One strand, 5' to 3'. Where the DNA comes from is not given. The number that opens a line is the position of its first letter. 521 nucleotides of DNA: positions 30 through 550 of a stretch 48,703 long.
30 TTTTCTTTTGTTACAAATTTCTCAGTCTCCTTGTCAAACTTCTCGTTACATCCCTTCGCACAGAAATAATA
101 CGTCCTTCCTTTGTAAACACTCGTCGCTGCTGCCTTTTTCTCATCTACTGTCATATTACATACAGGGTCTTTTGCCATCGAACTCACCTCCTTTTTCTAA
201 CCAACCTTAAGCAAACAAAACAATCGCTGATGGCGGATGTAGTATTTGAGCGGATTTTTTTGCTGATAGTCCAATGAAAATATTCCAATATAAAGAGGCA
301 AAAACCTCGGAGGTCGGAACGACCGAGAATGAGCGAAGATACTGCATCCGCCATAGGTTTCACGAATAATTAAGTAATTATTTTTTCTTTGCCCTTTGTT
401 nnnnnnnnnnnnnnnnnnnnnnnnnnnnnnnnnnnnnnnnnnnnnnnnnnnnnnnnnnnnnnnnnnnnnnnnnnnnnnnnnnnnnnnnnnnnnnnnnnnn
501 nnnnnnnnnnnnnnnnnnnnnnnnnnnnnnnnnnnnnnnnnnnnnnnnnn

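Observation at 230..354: Family of ~125-nt structured intergenic repeats with compensatory base changes (copies at 230-354, 4993-5123, 23711-23833; diverged copy 29090-29205)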

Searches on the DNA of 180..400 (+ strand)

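Call 6: search_rna_families(source=window, start=180, end=400, threshold=evalue, max_evalue=10, show_alignments=3)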
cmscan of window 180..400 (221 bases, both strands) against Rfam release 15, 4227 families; matches with E-value up to 10: 2.
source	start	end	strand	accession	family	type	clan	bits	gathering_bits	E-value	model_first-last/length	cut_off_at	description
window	241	302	+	RF01987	ZEB2_AS1_4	Gene; lncRNA;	-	20.1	50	4.7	24-78/78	no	ZEB2 antisense RNA 1 conserved region 4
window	332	400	-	RF00376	HIV_GSL3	Cis-reg;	-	15.2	42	3.9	1-84/84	no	HIV gag stem loop 3 (GSL3)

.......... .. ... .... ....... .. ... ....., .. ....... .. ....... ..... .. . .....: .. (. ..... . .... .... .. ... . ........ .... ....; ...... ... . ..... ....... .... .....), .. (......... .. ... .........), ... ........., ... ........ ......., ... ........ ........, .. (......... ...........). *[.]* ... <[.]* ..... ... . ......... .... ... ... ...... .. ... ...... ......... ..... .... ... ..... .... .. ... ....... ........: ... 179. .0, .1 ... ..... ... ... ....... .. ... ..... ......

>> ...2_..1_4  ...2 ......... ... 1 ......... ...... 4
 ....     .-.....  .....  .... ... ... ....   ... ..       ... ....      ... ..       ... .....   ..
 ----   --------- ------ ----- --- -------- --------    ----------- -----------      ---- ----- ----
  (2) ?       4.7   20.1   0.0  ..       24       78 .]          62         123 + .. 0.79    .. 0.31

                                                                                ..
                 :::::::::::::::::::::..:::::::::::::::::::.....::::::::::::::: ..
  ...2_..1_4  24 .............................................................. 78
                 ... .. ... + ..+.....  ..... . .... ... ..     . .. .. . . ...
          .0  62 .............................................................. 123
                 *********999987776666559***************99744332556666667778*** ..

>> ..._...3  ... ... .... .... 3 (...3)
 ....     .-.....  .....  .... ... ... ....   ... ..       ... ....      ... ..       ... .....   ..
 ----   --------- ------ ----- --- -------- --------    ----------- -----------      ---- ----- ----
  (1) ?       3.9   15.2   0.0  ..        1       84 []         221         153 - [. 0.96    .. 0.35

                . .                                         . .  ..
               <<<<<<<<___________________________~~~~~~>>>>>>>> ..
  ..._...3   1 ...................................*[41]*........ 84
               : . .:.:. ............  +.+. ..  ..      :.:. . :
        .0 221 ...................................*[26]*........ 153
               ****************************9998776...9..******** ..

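Call 27: build_rna_model(alignment_id=A2, structure=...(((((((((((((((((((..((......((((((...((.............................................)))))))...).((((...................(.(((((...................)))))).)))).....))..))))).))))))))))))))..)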
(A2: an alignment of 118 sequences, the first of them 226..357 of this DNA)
Model R1 built from alignment A2 (118 sequences, 191 columns); structure: as given.
model positions 137; base pairs 39; branch points 1; effective number of sequences 2.88; information 0.59 bits per position. Calibrated on 0.2 Mb of random sequence (short: E-values are rough).
structure used (alignment columns):
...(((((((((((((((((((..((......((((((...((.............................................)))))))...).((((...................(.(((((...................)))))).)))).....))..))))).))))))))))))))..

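Call 28: search_with_rna_model(model_id=R1, source=window, filters=off, max_evalue=10, show_alignments=6)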
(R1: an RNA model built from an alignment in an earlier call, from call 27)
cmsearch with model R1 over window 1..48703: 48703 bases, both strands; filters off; matches with E-value up to 10: 17.
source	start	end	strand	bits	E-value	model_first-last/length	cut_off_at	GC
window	226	357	+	119.9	9.2e-34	1-137/137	no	0.45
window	4988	5127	+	112.7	1.3e-31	1-137/137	no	0.44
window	23711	23835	-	64.6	3.5e-17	1-137/137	no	0.45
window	4989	5128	-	18.5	0.0024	1-137/137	no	0.43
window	24080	24121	-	16.3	0.012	1-137/137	no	0.4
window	24076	24123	+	16.1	0.013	1-137/137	no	0.42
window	227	358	-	15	0.028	1-137/137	no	0.44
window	23855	24018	+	12.3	0.18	1-137/137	no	0.34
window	11003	11045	+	10.9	0.49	1-137/137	no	0.4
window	23710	23834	+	9.2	1.5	1-137/137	no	0.46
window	26615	26650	+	9.1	1.7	1-137/137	no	0.44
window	43875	43919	-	8.3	2.9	1-137/137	no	0.24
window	3423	3486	-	8.1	3.3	1-137/137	no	0.28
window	16888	16936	+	7.3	5.7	1-137/137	no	0.55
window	22169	22252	-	7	6.9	31-112/137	no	0.38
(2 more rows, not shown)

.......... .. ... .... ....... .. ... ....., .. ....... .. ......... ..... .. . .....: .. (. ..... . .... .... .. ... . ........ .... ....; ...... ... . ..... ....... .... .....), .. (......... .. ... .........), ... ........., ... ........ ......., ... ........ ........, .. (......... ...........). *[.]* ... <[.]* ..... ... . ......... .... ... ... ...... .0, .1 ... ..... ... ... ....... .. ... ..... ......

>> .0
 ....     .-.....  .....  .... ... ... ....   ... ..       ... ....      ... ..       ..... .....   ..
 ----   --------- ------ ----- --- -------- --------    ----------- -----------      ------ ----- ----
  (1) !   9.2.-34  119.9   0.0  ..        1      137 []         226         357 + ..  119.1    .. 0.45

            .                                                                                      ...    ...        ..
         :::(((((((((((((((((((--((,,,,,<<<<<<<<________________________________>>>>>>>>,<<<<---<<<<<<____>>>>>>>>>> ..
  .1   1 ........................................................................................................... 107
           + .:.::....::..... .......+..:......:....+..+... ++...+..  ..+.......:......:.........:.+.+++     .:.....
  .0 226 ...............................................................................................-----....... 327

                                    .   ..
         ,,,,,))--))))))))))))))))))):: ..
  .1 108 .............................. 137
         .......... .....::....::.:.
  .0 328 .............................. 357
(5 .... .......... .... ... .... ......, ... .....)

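Call 29: search_with_rna_model(model_id=R1, sources=[L001, L002, L003, L004, L005, L006, L007, L008, L009, L010, L011, L012, L013, L014, L015, L016, L017, L018, L019, L020, L021, L022, L023, L024, L025, L026, L027, L028, L029, L030, L031, L032, L033, L034, L035, L036, L037, L038, L039, L040, L041, L042, L043, L044, L045, L046, L047, L048, L049, L050, L051, L052, L053, L054, L055, L056, L057, L058, L059, L060, L061, L062, L063, L064, L065, L066, L067, L068, L069, L070, L071, L072, L073, L074, L075, L076, L077, L078, L079, L080, L081, L082, L083, L084, L085, L086, L087, L088, L089, L090, L091, L092, L093, L094, L095, L096, L097, L098, L099, L100], max_evalue=0.001, make_alignment=true)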
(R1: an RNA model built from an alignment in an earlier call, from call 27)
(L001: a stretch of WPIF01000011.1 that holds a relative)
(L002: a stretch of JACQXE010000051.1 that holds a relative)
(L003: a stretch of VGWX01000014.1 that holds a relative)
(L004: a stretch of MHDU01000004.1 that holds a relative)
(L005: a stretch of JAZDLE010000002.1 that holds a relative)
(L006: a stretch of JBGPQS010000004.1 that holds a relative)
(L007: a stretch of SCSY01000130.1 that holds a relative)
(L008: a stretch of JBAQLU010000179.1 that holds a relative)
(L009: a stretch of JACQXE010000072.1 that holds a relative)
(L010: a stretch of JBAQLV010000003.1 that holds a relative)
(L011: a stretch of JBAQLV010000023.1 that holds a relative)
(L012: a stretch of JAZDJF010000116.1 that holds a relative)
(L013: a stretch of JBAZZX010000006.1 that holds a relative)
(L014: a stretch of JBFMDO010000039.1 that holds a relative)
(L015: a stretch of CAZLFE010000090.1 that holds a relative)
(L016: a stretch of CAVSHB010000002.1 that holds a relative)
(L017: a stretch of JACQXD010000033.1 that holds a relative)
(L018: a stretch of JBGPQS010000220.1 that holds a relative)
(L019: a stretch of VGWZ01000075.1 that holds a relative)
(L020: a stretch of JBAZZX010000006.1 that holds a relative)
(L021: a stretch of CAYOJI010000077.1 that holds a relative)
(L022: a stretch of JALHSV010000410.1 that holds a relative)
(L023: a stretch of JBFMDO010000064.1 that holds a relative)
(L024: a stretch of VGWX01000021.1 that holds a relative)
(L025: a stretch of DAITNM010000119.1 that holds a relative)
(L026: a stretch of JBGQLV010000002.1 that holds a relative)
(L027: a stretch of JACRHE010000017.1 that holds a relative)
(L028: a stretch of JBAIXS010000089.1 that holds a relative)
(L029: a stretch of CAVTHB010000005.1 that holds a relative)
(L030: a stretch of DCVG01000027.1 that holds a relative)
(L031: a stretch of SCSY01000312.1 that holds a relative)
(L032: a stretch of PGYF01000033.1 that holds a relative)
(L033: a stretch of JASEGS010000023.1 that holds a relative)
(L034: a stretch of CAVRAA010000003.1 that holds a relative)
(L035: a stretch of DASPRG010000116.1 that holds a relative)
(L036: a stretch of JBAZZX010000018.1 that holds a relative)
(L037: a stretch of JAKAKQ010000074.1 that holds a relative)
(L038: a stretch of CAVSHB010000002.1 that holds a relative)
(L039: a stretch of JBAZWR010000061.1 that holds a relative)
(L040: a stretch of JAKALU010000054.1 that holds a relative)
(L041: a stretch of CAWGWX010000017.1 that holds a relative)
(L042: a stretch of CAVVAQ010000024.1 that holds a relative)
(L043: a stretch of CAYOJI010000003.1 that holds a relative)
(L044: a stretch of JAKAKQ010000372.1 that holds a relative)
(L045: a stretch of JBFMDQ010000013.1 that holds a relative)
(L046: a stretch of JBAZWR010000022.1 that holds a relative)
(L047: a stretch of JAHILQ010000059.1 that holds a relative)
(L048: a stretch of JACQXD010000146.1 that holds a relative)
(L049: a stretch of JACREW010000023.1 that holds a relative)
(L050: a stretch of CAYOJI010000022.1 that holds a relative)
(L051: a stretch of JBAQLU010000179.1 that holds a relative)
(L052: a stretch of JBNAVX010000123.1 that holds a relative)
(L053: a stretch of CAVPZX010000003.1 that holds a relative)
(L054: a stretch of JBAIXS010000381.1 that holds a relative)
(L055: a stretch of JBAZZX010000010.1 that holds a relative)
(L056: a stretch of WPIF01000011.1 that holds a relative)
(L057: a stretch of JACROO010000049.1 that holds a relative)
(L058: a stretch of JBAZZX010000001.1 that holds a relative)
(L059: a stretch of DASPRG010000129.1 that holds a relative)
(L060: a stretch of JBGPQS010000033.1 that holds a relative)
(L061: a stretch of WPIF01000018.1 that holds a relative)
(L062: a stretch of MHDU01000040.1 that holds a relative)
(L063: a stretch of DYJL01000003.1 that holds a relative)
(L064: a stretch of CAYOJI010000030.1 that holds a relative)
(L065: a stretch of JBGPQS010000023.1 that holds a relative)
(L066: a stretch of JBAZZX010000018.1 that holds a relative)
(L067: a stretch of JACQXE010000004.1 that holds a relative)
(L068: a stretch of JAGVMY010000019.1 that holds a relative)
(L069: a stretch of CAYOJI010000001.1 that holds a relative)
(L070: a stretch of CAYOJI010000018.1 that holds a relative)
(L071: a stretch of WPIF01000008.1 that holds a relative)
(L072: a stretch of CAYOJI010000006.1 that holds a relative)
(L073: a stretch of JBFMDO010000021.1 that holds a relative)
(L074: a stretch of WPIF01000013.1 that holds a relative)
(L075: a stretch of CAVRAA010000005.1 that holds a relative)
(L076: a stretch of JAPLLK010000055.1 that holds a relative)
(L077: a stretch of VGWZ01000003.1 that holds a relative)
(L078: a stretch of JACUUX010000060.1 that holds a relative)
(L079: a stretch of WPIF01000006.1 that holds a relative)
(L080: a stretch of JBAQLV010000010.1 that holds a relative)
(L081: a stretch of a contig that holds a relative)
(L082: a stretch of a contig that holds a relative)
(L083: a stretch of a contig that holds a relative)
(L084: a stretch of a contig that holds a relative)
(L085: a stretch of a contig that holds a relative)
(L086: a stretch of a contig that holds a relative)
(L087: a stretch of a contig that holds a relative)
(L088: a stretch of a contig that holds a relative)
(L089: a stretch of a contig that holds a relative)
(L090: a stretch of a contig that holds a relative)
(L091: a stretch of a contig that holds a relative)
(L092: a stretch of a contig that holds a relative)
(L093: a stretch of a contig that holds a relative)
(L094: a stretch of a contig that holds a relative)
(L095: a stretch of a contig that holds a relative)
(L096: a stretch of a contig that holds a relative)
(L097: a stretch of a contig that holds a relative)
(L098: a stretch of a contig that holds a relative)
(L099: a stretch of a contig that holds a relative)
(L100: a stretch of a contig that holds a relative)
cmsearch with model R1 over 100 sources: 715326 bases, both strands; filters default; matches with E-value up to 0.001: 146.
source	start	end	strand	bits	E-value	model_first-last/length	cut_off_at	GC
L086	1283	1420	-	141.6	4.1e-39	1-137/137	no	0.38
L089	3711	3849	-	140.6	8.2e-39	1-137/137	no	0.38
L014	4620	4760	-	136.9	1.1e-37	1-137/137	no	0.42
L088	87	224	-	136.8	1.1e-37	1-137/137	no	0.43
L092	5264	5403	-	136.6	1.3e-37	1-137/137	no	0.38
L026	3127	3265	-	136.5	1.4e-37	1-137/137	no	0.37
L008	6768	6909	-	134.1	7.5e-37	1-137/137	no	0.37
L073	1091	1228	+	129.4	1.9e-35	1-137/137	no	0.41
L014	3459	3600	-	129.1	2.3e-35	1-137/137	no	0.4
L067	3563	3694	-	128.2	4.4e-35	1-137/137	no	0.41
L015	864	994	-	127.8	5.8e-35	1-137/137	no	0.39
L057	3343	3480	-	127.1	9.2e-35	1-137/137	no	0.41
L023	214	354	+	126.8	1.2e-34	1-137/137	no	0.42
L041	867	999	+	126.4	1.5e-34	1-137/137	no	0.44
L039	3157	3287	-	125.8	2.3e-34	1-137/137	no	0.41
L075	6115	6255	-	125.6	2.6e-34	1-137/137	no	0.4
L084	5416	5557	+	125.2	3.6e-34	1-137/137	no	0.42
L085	4622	4755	+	123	1.5e-33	1-137/137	no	0.4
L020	184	314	-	123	1.6e-33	1-137/137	no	0.41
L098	6028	6154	+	122.8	1.8e-33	1-137/137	no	0.4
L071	2950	3082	+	122.6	2.1e-33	1-137/137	no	0.44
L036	7152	7282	+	121.6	4.3e-33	1-137/137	no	0.4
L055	1824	1954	-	121.5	4.6e-33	1-137/137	no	0.41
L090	2740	2894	-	121.3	5e-33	1-137/137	no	0.42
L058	1651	1781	+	120.8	7e-33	1-137/137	no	0.44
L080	2249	2383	+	120.6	8.4e-33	1-137/137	no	0.45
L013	3988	4119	+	120.3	1e-32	1-137/137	no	0.41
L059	3865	3996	+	120.3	1e-32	1-137/137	no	0.38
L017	7563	7696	+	120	1.3e-32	1-137/137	no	0.39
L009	4826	4963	-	119.5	1.7e-32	1-137/137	no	0.41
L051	4516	4645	-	119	2.4e-32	1-137/137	no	0.41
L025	2833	2965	-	118.9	2.6e-32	1-137/137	no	0.41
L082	4340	4470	+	118.9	2.7e-32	1-137/137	no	0.41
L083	2220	2347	+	118.4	3.7e-32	1-137/137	no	0.44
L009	2880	3012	+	118.1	4.6e-32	1-137/137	no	0.41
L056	6315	6443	-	117.8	5.6e-32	1-137/137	no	0.4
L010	1148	1286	-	117.4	7.8e-32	1-137/137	no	0.47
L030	840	972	+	116.8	1.1e-31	1-137/137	no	0.43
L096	784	916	+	116.6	1.3e-31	1-137/137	no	0.5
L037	3191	3316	-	116.5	1.4e-31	1-137/137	no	0.4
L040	4713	4838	+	116.3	1.6e-31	1-137/137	no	0.41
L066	2219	2349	+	115.9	2.2e-31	1-137/137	no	0.43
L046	3273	3403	+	115.8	2.4e-31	1-137/137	no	0.44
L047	4839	4972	+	115.5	2.8e-31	1-137/137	no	0.45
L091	399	539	-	115.1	3.7e-31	1-137/137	no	0.4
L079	3638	3771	-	114.5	5.6e-31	1-137/137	no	0.36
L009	6542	6672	-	114.5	5.6e-31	1-137/137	no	0.43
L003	2798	2939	-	114.3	6.3e-31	1-137/137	no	0.44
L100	7315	7445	-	114.2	7.1e-31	1-137/137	no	0.44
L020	7586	7716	-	114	8e-31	1-137/137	no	0.46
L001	6644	6778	+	113.4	1.2e-30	1-137/137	no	0.43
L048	1547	1682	-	113.1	1.4e-30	1-137/137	no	0.4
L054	3242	3370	+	113.1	1.5e-30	1-137/137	no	0.44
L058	4338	4467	+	112.8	1.8e-30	1-137/137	no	0.41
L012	409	540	-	112.3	2.5e-30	1-137/137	no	0.49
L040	6110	6251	+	111.8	3.6e-30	1-137/137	no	0.39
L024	2930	3059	+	111.3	5e-30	1-137/137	no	0.39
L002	1956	2093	-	111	6.4e-30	1-137/137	no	0.41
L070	1980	2094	+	110.7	7.5e-30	1-137/137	no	0.39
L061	7785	7914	-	110.3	1e-29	1-137/137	no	0.42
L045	2987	3129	+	110.3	1.1e-29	1-137/137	no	0.48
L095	572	686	+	109.6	1.6e-29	1-137/137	no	0.45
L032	1990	2114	+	109.3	2e-29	1-137/137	no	0.42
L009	5546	5680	-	109.2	2.1e-29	1-137/137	no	0.44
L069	3288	3402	+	109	2.5e-29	1-137/137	no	0.38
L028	879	1006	-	108.5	3.7e-29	1-137/137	no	0.46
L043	4806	4920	+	107.8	5.9e-29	1-137/137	no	0.38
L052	6736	6851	+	107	1e-28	1-137/137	no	0.39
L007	1599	1727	-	106.9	1.1e-28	1-137/137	no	0.37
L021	71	185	+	106.5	1.4e-28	1-137/137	no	0.42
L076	2939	3079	+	106.4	1.5e-28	1-137/137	no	0.4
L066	3977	4107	+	106.3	1.6e-28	1-137/137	no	0.4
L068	4146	4263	-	106.1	1.8e-28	1-137/137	no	0.44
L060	881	1012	+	105.9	2.1e-28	1-137/137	no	0.44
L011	4829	4963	+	105.8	2.2e-28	1-137/137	no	0.4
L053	3889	4021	+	104.5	5.8e-28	1-137/137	no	0.59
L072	4251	4365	+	104.4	6.2e-28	1-137/137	no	0.43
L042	744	871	+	103.6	1.1e-27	1-137/137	no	0.42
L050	2586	2700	-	103.4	1.2e-27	1-137/137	no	0.4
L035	287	402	-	102.6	2.1e-27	1-137/137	no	0.43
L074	2891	3023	-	102.6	2.1e-27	1-137/137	no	0.39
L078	5047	5162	+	102.4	2.5e-27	1-137/137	no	0.45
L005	4068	4198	-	102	3.2e-27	1-137/137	no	0.43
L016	7650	7766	+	101.6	4.1e-27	1-137/137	no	0.45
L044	6982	7112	+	101.3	5.3e-27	1-137/137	no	0.39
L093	3789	3903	+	101.3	5.3e-27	1-137/137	no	0.43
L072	392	506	-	101.1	6.1e-27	1-137/137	no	0.41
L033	7262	7396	-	100.8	7.5e-27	1-137/137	no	0.5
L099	1730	1844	+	100.7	7.8e-27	1-137/137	no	0.4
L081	1230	1346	+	100.6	8.2e-27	1-137/137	no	0.45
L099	6003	6117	-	100.4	9.5e-27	1-137/137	no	0.37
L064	681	795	+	99.6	1.7e-26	1-137/137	no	0.38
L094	1257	1387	-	98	5.2e-26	1-137/137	no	0.46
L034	1153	1281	+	95.8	2.3e-25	1-137/137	no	0.47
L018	94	228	-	95.8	2.3e-25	1-137/137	no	0.47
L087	142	256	-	95.3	3.3e-25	1-137/137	no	0.37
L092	4753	4881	-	94.5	5.6e-25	1-137/137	no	0.4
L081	5530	5641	+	94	7.7e-25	1-137/137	no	0.44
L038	5083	5199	-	94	7.8e-25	1-137/137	no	0.44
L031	3301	3413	+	93.4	1.2e-24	1-137/137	no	0.48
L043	287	401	+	93.3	1.3e-24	1-137/137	no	0.37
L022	2008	2125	-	93.3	1.3e-24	1-137/137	no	0.47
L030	2129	2256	-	93.1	1.5e-24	1-137/137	no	0.45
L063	4288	4419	+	92.8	1.8e-24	1-137/137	no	0.43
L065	6526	6643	+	92.7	1.9e-24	1-137/137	no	0.49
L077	7520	7637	+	91.8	3.8e-24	1-137/137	no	0.4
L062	2002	2137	-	91.7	3.9e-24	1-137/137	no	0.49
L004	1902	2036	-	91.5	4.6e-24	1-137/137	no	0.53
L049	389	524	-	91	6.4e-24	1-137/137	no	0.57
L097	3374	3508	-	89.9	1.4e-23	1-137/137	no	0.54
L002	3705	3859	+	89.4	2e-23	1-137/137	no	0.48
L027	2862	2991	+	87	1e-22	1-137/137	no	0.54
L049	3150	3285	-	86.7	1.2e-22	1-137/137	no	0.6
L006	6341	6474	-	83.6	1.1e-21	1-137/137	no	0.4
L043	2828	2942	+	83.4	1.2e-21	1-137/137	no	0.36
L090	1725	1842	-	80.6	8.4e-21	1-137/137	no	0.47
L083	2440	2560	+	80.6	8.6e-21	1-137/137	no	0.5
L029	3207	3342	-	76.5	1.5e-19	1-137/137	no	0.43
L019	2582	2706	+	68.4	4e-17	1-137/137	no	0.5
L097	1443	1578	+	57.1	9.7e-14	1-137/137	no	0.57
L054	3056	3173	-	46.6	1.4e-10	1-137/137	no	0.51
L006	1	69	+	42.2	2.9e-09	75-137/137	5'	0.49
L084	533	602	+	40.3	1.1e-08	1-137/137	no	0.44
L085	6630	6678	+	38.8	2.9e-08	1-137/137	no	0.31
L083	6266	6385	+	35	4.1e-07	1-137/137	no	0.59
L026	3126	3264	+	30.4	9.7e-06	1-137/137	no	0.37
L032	940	994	-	30.3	1.1e-05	1-137/137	no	0.47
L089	3710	3848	+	29.8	1.5e-05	1-137/137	no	0.38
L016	7651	7767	-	29.3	2.1e-05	1-137/137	no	0.46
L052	1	35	+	28.8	3e-05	103-137/137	5'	0.43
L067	3562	3693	+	28.8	3.1e-05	1-137/137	no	0.4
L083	2221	2348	-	28.5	3.6e-05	1-137/137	no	0.43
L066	3978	4108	-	27.9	5.4e-05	1-137/137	no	0.41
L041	868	1000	-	27.6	7e-05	1-137/137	no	0.44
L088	86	223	+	27.4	7.8e-05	1-137/137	no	0.43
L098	6029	6155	-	27.3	8.2e-05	1-137/137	no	0.4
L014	3458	3599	+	27.1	9.6e-05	1-137/137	no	0.4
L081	5531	5642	-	26.9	0.00011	1-137/137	no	0.44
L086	1282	1419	+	26.7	0.00012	1-137/137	no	0.38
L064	682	796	-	26.5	0.00014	1-137/137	no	0.39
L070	1981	2095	-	26.3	0.00017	1-137/137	no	0.4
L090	1724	1841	+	26.2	0.00018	1-137/137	no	0.47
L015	863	993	+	26.1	0.00019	1-137/137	no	0.39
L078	5048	5163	-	25.9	0.00023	1-137/137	no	0.45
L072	391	505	+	25.1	0.00038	1-137/137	no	0.42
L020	7585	7715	+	25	0.00041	1-137/137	no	0.46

Alignment A3: 146 matches aligned to the model, 340 columns, each read 5' to 3' on its own strand. Consensus structure (alignment columns), stored with it:
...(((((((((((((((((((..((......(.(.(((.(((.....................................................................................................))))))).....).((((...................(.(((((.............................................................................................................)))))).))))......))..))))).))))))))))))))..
